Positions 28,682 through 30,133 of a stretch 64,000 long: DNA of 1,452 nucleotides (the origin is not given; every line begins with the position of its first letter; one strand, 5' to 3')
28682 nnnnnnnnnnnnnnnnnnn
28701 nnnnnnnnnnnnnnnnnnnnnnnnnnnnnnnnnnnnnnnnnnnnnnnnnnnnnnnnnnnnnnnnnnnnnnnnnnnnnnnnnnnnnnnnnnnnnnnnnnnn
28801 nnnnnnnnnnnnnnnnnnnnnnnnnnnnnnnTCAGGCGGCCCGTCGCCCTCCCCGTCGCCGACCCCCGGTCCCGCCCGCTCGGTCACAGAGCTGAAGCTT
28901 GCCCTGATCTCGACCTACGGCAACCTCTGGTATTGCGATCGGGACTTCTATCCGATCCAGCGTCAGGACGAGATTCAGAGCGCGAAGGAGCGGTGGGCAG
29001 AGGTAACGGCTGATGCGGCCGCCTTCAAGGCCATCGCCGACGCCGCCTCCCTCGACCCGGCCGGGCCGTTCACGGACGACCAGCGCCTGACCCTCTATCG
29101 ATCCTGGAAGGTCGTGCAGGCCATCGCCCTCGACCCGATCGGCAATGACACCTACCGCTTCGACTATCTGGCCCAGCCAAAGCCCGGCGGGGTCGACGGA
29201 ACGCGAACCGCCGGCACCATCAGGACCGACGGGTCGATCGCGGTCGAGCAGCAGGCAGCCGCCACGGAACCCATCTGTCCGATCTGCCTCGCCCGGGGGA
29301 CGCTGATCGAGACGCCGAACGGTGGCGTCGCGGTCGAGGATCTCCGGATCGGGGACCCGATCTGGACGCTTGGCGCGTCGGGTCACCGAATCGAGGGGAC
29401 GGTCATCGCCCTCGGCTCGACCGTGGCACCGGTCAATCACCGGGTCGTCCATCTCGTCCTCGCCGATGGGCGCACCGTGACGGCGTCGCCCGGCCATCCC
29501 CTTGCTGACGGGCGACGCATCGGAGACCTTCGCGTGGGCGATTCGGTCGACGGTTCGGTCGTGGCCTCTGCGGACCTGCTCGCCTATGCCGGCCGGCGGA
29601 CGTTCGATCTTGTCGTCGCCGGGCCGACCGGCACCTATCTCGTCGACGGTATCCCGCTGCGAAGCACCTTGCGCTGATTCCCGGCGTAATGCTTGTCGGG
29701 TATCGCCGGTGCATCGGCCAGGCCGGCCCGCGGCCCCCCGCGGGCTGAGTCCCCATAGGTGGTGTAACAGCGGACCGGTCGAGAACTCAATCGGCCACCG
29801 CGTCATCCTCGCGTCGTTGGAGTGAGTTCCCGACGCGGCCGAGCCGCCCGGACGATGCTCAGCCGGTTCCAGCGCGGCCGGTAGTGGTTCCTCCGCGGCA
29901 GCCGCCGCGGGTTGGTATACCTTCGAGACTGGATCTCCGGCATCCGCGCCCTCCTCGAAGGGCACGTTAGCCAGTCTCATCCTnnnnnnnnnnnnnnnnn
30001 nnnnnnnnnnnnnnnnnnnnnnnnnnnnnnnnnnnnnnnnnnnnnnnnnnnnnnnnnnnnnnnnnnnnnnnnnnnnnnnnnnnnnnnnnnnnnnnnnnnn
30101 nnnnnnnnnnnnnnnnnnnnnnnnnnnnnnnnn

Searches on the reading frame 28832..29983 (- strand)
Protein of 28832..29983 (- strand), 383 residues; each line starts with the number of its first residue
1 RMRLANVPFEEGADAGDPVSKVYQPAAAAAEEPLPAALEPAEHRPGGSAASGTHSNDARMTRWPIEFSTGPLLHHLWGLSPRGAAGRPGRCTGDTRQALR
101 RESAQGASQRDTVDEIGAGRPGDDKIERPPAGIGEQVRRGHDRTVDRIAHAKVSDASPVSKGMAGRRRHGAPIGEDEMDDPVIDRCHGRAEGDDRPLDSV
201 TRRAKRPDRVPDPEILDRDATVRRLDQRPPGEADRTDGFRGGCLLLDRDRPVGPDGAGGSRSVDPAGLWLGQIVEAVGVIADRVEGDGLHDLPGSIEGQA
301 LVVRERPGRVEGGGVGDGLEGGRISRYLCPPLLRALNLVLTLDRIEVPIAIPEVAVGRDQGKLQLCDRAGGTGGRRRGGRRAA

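Call 20: search_protein_families(library=pfam, proteins=[window:28832-29983:-], max_evalue=0.001)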
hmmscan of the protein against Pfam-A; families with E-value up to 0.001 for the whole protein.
window:28832-29983:- (383 aa): 0 families
